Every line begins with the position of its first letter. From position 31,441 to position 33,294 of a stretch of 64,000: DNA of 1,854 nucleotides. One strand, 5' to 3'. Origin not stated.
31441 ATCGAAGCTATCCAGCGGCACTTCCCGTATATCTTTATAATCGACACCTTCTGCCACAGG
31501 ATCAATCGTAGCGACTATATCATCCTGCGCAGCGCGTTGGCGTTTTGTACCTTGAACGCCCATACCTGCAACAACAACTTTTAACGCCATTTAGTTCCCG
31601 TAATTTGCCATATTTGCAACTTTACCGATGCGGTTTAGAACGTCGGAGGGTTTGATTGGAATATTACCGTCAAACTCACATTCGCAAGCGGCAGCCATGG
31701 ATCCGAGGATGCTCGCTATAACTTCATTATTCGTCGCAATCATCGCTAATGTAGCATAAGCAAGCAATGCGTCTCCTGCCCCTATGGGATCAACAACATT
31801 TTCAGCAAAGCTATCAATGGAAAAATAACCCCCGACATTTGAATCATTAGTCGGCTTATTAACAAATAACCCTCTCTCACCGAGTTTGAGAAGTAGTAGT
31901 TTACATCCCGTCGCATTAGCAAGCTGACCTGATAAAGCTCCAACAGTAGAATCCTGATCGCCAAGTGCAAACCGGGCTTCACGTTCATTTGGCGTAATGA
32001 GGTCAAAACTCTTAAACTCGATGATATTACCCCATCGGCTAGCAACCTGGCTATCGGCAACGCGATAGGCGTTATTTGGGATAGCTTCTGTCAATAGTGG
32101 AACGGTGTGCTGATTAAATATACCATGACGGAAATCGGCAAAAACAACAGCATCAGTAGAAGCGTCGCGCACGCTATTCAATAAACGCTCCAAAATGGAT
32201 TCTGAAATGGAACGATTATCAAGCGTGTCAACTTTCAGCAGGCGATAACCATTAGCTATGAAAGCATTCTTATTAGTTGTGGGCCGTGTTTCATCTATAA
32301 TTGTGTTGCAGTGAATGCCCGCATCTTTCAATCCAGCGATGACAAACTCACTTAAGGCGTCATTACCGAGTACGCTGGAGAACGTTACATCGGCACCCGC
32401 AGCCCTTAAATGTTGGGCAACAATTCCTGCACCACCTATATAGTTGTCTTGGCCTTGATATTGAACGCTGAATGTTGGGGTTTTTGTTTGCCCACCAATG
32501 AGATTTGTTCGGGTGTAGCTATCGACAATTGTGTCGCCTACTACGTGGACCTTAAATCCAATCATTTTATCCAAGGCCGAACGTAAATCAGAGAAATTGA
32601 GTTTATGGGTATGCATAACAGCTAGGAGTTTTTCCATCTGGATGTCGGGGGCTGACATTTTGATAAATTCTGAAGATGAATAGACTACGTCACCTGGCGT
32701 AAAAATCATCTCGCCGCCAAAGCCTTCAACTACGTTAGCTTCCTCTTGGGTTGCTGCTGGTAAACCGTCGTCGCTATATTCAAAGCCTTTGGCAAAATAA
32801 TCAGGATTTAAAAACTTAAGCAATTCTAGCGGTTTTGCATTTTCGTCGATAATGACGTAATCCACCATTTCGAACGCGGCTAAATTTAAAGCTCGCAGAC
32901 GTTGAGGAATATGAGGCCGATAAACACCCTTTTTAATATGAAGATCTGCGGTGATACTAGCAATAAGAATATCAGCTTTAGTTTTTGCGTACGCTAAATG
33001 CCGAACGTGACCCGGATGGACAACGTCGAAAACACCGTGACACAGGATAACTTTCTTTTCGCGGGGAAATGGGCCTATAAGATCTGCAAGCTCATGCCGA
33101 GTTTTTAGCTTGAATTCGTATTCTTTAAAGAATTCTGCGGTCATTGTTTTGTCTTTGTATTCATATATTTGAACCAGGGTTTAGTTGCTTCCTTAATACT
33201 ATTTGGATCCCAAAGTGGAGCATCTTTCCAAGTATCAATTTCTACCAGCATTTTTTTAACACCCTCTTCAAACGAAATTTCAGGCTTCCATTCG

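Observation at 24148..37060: Self-sufficient modified-heptose module with its own transaldolase and split transketolase, next to the phosphoramidate genes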

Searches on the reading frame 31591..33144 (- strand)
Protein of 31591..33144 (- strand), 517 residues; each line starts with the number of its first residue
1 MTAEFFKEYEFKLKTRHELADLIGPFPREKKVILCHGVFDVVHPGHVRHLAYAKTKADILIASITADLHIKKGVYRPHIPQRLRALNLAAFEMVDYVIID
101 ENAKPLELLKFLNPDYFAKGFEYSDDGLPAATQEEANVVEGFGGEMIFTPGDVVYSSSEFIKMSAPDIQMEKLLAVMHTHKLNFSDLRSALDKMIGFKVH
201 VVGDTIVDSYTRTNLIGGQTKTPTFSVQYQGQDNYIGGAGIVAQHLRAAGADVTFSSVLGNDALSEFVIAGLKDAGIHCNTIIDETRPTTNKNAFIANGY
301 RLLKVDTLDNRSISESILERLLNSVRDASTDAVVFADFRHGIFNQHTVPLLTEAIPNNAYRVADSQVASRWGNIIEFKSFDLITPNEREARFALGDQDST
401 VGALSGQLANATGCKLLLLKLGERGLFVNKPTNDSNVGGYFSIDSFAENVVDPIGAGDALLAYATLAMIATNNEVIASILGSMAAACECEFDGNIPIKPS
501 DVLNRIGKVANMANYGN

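Call 4: search_protein_families(library=pfam, proteins=[window:31591-33144:-])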
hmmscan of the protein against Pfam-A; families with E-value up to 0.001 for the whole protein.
window:31591-33144:- (517 aa): 2 families
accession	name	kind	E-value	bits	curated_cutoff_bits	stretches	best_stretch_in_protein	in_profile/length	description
PF00294.29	PfkB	-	5.7e-22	78.9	25.8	1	199-489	4-290/302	pfkB family carbohydrate kinase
PF01467.32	CTP_transf_like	-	7e-10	39.7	21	1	35-126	2-93/133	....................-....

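Call 6: search_protein_families(library=ncbifam, proteins=[window:31591-33144:-], max_evalue=0.00001)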
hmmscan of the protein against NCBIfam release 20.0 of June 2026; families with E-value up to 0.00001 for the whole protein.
window:31591-33144:- (517 aa): 10 families
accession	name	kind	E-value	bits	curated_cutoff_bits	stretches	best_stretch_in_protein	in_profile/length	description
NF008454.0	PRK11316.1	equivalog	1.7e-37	129.1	521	2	197-506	11-312/475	bifunctional D-glycero-beta-D-manno-heptose-7-phosphate kinase/D-glycero-beta-D-manno-heptose 1-phosphate adenylyltransferase HldE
TIGR02198.1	rfaE_dom_I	equivalog_domain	1.1e-35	123.3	345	1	195-493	6-301/315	D-glycero-beta-D-manno-heptose-7-phosphate kinase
TIGR02199.1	rfaE_dom_II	equivalog_domain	3.7e-24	85.2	181.5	1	28-162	9-140/144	D-glycero-beta-D-manno-heptose 1-phosphate adenylyltransferase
TIGR03828.1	pfkB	equivalog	2.2e-11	43.4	292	1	231-475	29-268/305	1-phosphofructokinase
TIGR02152.1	D_ribokin_bact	equivalog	1.3e-10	41.2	299.65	0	378-479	174-270/298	ribokinase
TIGR03168.1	1-PFK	subfamily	4.1e-10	39.1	216.4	1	230-474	28-267/305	hexose kinase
TIGR04382.1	myo_inos_iolC_N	equivalog_domain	3.2e-09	36.5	300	0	326-486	155-287/309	5-dehydro-2-deoxygluconokinase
NF041320.1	pfkB_Halo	equivalog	5.2e-09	35.9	400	1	236-485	36-273/302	1-phosphofructokinase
NF008353.0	PRK11142.1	equivalog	5.4e-09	36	341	1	247-486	51-280/307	ribokinase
TIGR00125.1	cyt_tran_rel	domain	5e-06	26.6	27.7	1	33-94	2-62/65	adenylyltransferase/cytidyltransferase family protein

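Call 9: find_homologous_proteins(query=window:31591-33144:-, max_evalue=1e-10)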
Query window:31591-33144:- (517 aa): 6669 proteins with E <= 1e-10 among 8000 candidates; the best 120 are listed.
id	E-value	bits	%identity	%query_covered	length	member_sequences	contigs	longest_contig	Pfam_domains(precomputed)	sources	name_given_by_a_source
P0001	0.0e+0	1162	100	100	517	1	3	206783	PF01467.33,PF00294.30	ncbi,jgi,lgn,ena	-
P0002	3.3e-295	998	85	100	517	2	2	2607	PF01467.33,PF00294.30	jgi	jgi:rfaE bifunctional protein kinase chain/domain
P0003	1.0e-294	996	85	100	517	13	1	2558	PF01467.33,PF00294.30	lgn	-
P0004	2.6e-290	982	84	100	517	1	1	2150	PF01467.33,PF00294.30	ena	-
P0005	1.6e-286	969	83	100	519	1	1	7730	PF01467.33,PF00294.30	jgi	jgi:rfaE bifunctional protein kinase chain/domain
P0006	4.3e-286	968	83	100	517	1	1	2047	PF01467.33,PF00294.30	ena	-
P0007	3.4e-284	961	82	100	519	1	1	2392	PF01467.33,PF00294.30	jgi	jgi:rfaE bifunctional protein kinase chain/domain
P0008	2.4e-283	959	83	100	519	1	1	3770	PF01467.33,PF00294.30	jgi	jgi:rfaE bifunctional protein kinase chain/domain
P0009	1.2e-281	953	82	100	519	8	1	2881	PF01467.33,PF00294.30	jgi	jgi:rfaE bifunctional protein kinase chain/domain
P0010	1.9e-281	952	81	100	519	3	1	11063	PF01467.33,PF00294.30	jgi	jgi:rfaE bifunctional protein kinase chain/domain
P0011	2.5e-281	952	82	100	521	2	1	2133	PF01467.33,PF00294.30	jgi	-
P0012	3.8e-278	941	81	100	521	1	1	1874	PF01467.33,PF00294.30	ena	-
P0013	1.0e-277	940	81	100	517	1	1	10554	PF01467.33,PF00294.30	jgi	jgi:rfaE bifunctional protein kinase chain/domain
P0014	2.0e-276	936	80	100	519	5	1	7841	PF01467.33,PF00294.30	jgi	jgi:rfaE bifunctional protein kinase chain/domain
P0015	9.9e-275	930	79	100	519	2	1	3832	PF01467.33,PF00294.30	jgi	jgi:rfaE bifunctional protein kinase chain/domain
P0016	2.5e-273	926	80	100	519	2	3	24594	PF01467.33,PF00294.30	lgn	-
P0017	5.6e-272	921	79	100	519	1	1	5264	PF01467.33,PF00294.30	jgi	jgi:bifunctional ADP-heptose synthase (sugar kinase/adenylyltransferase)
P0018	2.2e-270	916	80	100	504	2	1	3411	PF01467.33,PF00294.30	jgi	jgi:bifunctional ADP-heptose synthase (sugar kinase/adenylyltransferase)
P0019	1.0e-267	907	77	100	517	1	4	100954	PF01467.33,PF00294.30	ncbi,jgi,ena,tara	tara:strand:- start:1071 stop:2624 length:1554 start_codon:yes stop_codon:yes gene_type:complete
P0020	1.5e-267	907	79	100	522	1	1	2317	PF01467.33,PF00294.30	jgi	jgi:rfaE bifunctional protein kinase chain/domain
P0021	4.9e-266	901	76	100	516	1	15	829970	PF01467.33,PF00294.30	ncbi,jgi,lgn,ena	-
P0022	8.7e-266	901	77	100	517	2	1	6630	PF01467.33,PF00294.30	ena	-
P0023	4.0e-265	898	77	100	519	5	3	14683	PF01467.33,PF00294.30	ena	-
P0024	4.4e-264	895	76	100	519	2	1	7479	PF01467.33,PF00294.30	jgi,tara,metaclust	tara:strand:- start:10615 stop:12174 length:1560 start_codon:yes stop_codon:yes gene_type:complete|m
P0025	9.2e-264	894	76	100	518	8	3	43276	PF01467.33,PF00294.30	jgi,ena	-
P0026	1.0e-263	894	76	100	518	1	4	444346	PF01467.33,PF00294.30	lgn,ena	-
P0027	1.2e-263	894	77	100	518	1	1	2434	PF01467.33,PF00294.30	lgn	-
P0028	3.1e-262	889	75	100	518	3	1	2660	PF01467.33,PF00294.30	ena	-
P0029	7.0e-262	888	75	100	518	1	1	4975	PF01467.33,PF00294.30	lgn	-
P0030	1.1e-261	887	75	100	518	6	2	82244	PF01467.33,PF00294.30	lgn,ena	-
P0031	2.1e-261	886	75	100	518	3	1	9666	PF01467.33,PF00294.30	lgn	-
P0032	2.5e-260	883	75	100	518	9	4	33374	PF01467.33,PF00294.30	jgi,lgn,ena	-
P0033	5.4e-259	878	75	100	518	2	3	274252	PF01467.33,PF00294.30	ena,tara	tara:strand:+ start:33766 stop:35322 length:1557 start_codon:yes stop_codon:yes gene_type:complete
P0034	6.5e-255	865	72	100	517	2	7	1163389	PF01467.33,PF00294.30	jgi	-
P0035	8.7e-254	861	73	100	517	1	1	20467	PF01467.33,PF00294.30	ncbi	-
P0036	1.5e-251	854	72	99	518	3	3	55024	PF01467.33,PF00294.30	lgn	-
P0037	3.0e-250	849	71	100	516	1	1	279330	PF01467.33,PF00294.30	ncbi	-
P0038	5.1e-248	842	70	100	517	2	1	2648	PF01467.33,PF00294.30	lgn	-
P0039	4.2e-247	839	71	100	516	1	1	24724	PF01467.33,PF00294.30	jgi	jgi:rfaE bifunctional protein kinase chain/domain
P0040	6.8e-244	828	70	100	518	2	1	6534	PF01467.33,PF00294.30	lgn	-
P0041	9.8e-244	828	70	100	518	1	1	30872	PF01467.33,PF00294.30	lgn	-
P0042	1.0e-243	828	70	100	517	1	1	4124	PF01467.33,PF00294.30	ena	-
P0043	3.6e-243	826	69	100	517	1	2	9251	PF01467.33,PF00294.30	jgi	jgi:rfaE bifunctional protein kinase chain/domain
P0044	8.7e-240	815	69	100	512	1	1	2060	PF01467.33,PF00294.30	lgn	-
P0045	6.1e-239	812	69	100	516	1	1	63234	PF01467.33,PF00294.30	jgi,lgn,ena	-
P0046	6.2e-239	812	68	100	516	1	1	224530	PF01467.33,PF00294.30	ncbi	-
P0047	6.4e-239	812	68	100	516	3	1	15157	PF01467.33,PF00294.30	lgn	-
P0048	9.9e-239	811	69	100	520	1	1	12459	PF01467.33,PF00294.30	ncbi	ncbi:PfkB family carbohydrate kinase [Deltaproteobacteria bacterium TL4]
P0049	1.3e-238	811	69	100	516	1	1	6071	PF01467.33,PF00294.30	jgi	jgi:rfaE bifunctional protein kinase chain/domain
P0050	5.7e-238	809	69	100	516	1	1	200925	PF01467.33,PF00294.30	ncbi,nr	ncbi:MAG: PfkB family carbohydrate kinase [Rhodospirillales bacterium]|nr:PfkB family carbohydrate k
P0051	5.8e-238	809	68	100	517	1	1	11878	PF01467.33,PF00294.30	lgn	-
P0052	7.0e-238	809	70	99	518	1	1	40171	PF01467.33,PF00294.30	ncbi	-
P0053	7.7e-237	805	69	99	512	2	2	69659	PF01467.33,PF00294.30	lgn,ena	-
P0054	1.8e-236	804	69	100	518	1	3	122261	PF01467.33,PF00294.30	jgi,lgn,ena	jgi:rfaE bifunctional protein kinase chain/domain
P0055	3.2e-236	803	69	100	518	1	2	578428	PF01467.33,PF00294.30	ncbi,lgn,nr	ncbi:MAG: PfkB family carbohydrate kinase [Sterolibacteriaceae bacterium MAG5]|nr:PfkB family carboh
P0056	9.3e-236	802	69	99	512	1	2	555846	PF01467.33,PF00294.30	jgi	jgi:rfaE bifunctional protein kinase chain/domain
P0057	1.2e-235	801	69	100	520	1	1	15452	PF01467.33,PF00294.30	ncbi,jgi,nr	ncbi:ADP-heptose synthase [bacterium]|nr:MAG: ADP-heptose synthase [bacterium]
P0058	2.7e-235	800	68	100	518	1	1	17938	PF01467.33,PF00294.30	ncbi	ncbi:MAG: PfkB family carbohydrate kinase [Deltaproteobacteria bacterium]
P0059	4.3e-235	799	68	100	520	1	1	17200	PF01467.33,PF00294.30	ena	-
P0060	4.4e-235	799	68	100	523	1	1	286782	PF01467.33,PF00294.30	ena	-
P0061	1.2e-234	798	68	100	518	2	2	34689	PF01467.33,PF00294.30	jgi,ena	-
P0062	1.3e-234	798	68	100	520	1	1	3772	PF01467.33,PF00294.30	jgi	jgi:rfaE bifunctional protein kinase chain/domain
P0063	1.4e-234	798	66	100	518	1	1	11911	PF01467.33,PF00294.30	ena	-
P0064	1.5e-234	798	69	100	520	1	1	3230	PF01467.33,PF00294.30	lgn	-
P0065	1.7e-234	797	67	100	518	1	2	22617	PF01467.33,PF00294.30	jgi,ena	-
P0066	1.9e-234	797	69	100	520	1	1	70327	PF01467.33,PF00294.30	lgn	-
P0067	2.0e-234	797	68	100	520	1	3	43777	PF01467.33,PF00294.30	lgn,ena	-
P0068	3.7e-234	796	69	100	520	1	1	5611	PF01467.33,PF00294.30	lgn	-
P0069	4.4e-234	796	68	100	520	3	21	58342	PF01467.33,PF00294.30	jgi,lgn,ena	jgi:rfaE bifunctional protein kinase chain/domain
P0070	4.5e-234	796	70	100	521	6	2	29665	PF01467.33,PF00294.30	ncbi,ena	-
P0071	4.9e-234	796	69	100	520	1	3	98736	PF01467.33,PF00294.30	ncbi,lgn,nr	ncbi:MAG: PfkB family carbohydrate kinase [Ignavibacteriales bacterium]|nr:PfkB family carbohydrate 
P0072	5.1e-234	796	67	100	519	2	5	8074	PF01467.33,PF00294.30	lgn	-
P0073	5.2e-234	796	69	99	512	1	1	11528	PF01467.33,PF00294.30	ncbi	-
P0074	7.1e-234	795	68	100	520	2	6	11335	PF01467.33,PF00294.30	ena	-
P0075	1.2e-233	795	66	100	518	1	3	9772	PF01467.33,PF00294.30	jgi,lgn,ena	-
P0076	1.6e-233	794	68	100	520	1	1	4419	PF01467.33,PF00294.30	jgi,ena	-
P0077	2.2e-233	794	69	100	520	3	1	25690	PF01467.33,PF00294.30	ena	-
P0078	2.2e-233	794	66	100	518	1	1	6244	PF01467.33,PF00294.30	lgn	-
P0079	2.3e-233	794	69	100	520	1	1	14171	PF01467.33,PF00294.30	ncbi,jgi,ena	ncbi:MAG: PfkB family carbohydrate kinase [Desulfobacteria bacterium]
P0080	2.4e-233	794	68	100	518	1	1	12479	PF01467.33,PF00294.30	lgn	-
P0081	2.8e-233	793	68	100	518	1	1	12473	PF01467.33,PF00294.30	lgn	-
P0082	2.8e-233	793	67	100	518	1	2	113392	PF01467.33,PF00294.30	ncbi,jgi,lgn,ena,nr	ncbi:MAG: adenylyltransferase/cytidyltransferase family protein [Bacteroidetes bacterium]|nr:adenyly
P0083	2.9e-233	793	67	100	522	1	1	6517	PF01467.33,PF00294.30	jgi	jgi:rfaE bifunctional protein kinase chain/domain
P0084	3.5e-233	793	68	100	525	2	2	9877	PF01467.33,PF00294.30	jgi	jgi:rfaE bifunctional protein kinase chain/domain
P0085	3.6e-233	793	68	100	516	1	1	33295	PF01467.33,PF00294.30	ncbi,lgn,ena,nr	ncbi:MAG: adenylyltransferase/cytidyltransferase family protein [Mariprofundaceae bacterium]|nr:aden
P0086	5.0e-233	793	68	100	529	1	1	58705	PF01467.33,PF00294.30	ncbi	-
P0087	5.3e-233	793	67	100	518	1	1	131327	PF01467.33,PF00294.30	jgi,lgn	-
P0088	5.4e-233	792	69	100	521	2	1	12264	PF01467.33,PF00294.30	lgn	-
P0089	5.9e-233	792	67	100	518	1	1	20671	PF01467.33,PF00294.30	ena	-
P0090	7.2e-233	792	67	100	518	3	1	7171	PF01467.33,PF00294.30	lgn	-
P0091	7.8e-233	792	68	100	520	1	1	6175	PF01467.33,PF00294.30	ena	-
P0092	8.0e-233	792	67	100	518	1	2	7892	PF01467.33,PF00294.30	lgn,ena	-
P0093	9.4e-233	792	68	100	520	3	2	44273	PF01467.33,PF00294.30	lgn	-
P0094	1.1e-232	791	67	100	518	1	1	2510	PF01467.33,PF00294.30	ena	-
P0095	1.4e-232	791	69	100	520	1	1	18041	PF01467.33,PF00294.30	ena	-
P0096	1.7e-232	791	68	100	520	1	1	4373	PF01467.33,PF00294.30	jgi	-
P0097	2.4e-232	790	67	100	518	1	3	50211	PF01467.33,PF00294.30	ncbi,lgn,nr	ncbi:MAG: adenylyltransferase/cytidyltransferase family protein [Verrucomicrobia bacterium]|nr:adeny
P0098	2.9e-232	790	67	100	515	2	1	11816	PF01467.33,PF00294.30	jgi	-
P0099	3.2e-232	790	66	100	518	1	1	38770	PF01467.33,PF00294.30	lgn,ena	-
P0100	3.8e-232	790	67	100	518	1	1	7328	PF01467.33,PF00294.30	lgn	-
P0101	4.3e-232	790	68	100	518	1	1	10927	PF01467.33,PF00294.30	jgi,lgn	jgi:rfaE bifunctional protein kinase chain/domain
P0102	5.5e-232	789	67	100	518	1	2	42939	PF01467.33,PF00294.30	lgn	-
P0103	9.1e-232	788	67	100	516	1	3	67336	PF01467.33,PF00294.30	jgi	jgi:rfaE bifunctional protein kinase chain/domain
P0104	1.1e-231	788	67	100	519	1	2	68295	PF01467.33,PF00294.30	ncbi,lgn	-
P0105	1.2e-231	788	67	100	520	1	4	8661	PF01467.33,PF00294.30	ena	-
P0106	1.6e-231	788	67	100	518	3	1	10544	PF01467.33,PF00294.30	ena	-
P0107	1.7e-231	788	68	100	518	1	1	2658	PF01467.33,PF00294.30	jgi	jgi:cytidyltransferase-like protein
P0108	1.8e-231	787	76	89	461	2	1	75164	PF00294.30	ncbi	ncbi:MAG: ADP-heptose synthase, partial [Rhodospirillales bacterium CG15_BIG_FIL_POST_REV_8_21_14_02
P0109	2.9e-231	787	67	100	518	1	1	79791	PF01467.33,PF00294.30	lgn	-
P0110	3.1e-231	787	67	100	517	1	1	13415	PF01467.33,PF00294.30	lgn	-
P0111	3.2e-231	787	67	100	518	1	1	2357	PF01467.33,PF00294.30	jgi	jgi:rfaE bifunctional protein kinase chain/domain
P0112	3.6e-231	786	67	100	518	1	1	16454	PF01467.33,PF00294.30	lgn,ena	-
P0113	4.1e-231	786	68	100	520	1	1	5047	PF01467.33,PF00294.30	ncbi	-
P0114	5.6e-231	786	67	100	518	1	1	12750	PF01467.33,PF00294.30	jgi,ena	-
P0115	5.6e-231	786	68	100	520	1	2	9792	PF01467.33,PF00294.30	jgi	jgi:rfaE bifunctional protein kinase chain/domain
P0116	7.0e-231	786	68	100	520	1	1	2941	PF01467.33,PF00294.30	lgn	-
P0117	1.7e-230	784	68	100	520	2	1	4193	PF01467.33,PF00294.30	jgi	jgi:rfaE bifunctional protein kinase chain/domain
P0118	1.8e-230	784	66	100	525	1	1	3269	PF01467.33,PF00294.30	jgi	jgi:cytidyltransferase-like protein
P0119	2.4e-230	784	67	100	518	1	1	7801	PF01467.33,PF00294.30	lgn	-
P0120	2.6e-230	784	68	100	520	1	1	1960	PF01467.33,PF00294.30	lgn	-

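Call 10: find_related_loci(query=window:31591-33144:-, collection=genome_contigs, flank=10000)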
Query window:31591-33144:- (517 aa) in genome_contigs; peptide patterns used: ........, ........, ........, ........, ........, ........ (x = any residue, [..] = any of these).
108 stretches matched a pattern; 81 encode a relative of the query (tblastn E <= 1e-3); the best 80 are kept; 80 distinct loci.
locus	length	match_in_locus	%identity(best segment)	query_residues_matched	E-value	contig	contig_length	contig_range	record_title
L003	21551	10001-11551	75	1-516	0e+0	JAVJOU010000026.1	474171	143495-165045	MAG: Rhodospirillales bacterium isolate A1-SPW-30 k141_27898, whole genome shotgun sequence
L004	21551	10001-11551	77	1-516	0e+0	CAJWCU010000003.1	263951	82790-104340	MAG TPA_asm: uncultured Rhodospirillaceae bacterium isolate ERR599081_bin.38_MetaBAT_v2.12.1_MAG genome assembly, contig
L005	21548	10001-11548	72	1-516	0e+0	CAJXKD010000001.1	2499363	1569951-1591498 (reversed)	MAG TPA_asm: uncultured Rhodospirillales bacterium isolate SRR6201692_bin.10_MetaBAT_v2.12.1_MAG genome assembly, contig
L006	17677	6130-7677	73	1-515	0e+0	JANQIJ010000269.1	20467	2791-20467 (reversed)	MAG: Rhodospirillales bacterium isolate PL24a_bin.49 k99_6628065, whole genome shotgun sequence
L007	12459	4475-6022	69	1-517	0e+0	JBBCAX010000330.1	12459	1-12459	Deltaproteobacteria bacterium TL4 17951C00330.1, whole genome shotgun sequence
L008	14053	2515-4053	70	4-515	0e+0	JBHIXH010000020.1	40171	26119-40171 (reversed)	MAG: Gammaproteobacteria bacterium isolate MAG45 WDNA05_bin.28.strict_20, whole genome shotgun sequence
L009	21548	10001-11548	69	1-515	0e+0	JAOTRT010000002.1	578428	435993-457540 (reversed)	MAG: Candidatus Nitricoxidireducens bremensis isolate MAG5 5109_A_contig_3, whole genome shotgun sequence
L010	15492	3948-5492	68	1-515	0e+0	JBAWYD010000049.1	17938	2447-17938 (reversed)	MAG: Deltaproteobacteria bacterium isolate ELA080 MAG080_49, whole genome shotgun sequence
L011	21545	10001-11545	70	1-515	0e+0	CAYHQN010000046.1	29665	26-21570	MAG TPA_asm: uncultured Tangfeifania sp. isolate ERP119705_co15_184 genome assembly, contig: NODE_1272_length_29665_cov_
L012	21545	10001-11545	70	1-515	0e+0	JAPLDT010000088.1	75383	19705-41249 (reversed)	MAG: Bacteroidia bacterium isolate LacPavin_0818_WC45_MAG_43_40 LacPavin_0818_WC45_scaffold_78397, whole genome shotgun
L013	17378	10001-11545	67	1-515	0e+0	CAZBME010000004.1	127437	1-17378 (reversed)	MAG TPA_asm: uncultured Syntrophaceae bacterium isolate SRP302447_co2_781 genome assembly, contig: NODE_453_length_12743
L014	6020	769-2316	67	1-517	0e+0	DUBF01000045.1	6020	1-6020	MAG TPA_asm: Rhodospirillales bacterium isolate UWMA-0295 NODE_16750_length_6020_cov_0.096605, whole genome shotgun sequ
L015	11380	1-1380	76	58-516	0e+0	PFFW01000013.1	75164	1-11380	MAG: Rhodospirillales bacterium CG15_BIG_FIL_POST_REV_8_21_14_020_66_15 CG15_8_21_14_0.20_scaffold_71_c, whole genome sh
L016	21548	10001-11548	62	1-515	0e+0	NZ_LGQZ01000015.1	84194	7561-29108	Azospirillum sp. TSO22-1 Contig21, whole genome shotgun sequence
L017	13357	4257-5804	61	1-515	0e+0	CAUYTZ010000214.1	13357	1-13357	uncultured Gammaproteobacteria bacterium strain WCLP8 genome assembly, contig: WCLP8_Contig_293, whole genome shotgun se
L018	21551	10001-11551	59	1-517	0e+0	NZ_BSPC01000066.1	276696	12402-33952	Labrys miyagiensis strain NBRC 101365 sequence066, whole genome shotgun sequence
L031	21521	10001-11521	60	9-515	0e+0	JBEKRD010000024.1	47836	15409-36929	MAG: Xanthobacteraceae bacterium isolate SPRUCE 502 SPRUCE_502_24, whole genome shotgun sequence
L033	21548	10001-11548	58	1-515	0e+0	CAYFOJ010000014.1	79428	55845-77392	MAG TPA_asm: uncultured Thalassospiraceae bacterium isolate ERP019367_co1_49 genome assembly, contig: NODE_391_length_79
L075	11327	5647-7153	58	5-515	8e-175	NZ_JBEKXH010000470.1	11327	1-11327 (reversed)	MAG: Bradyrhizobium sp. isolate SPRUCE 647 SPRUCE_647_470, whole genome shotgun sequence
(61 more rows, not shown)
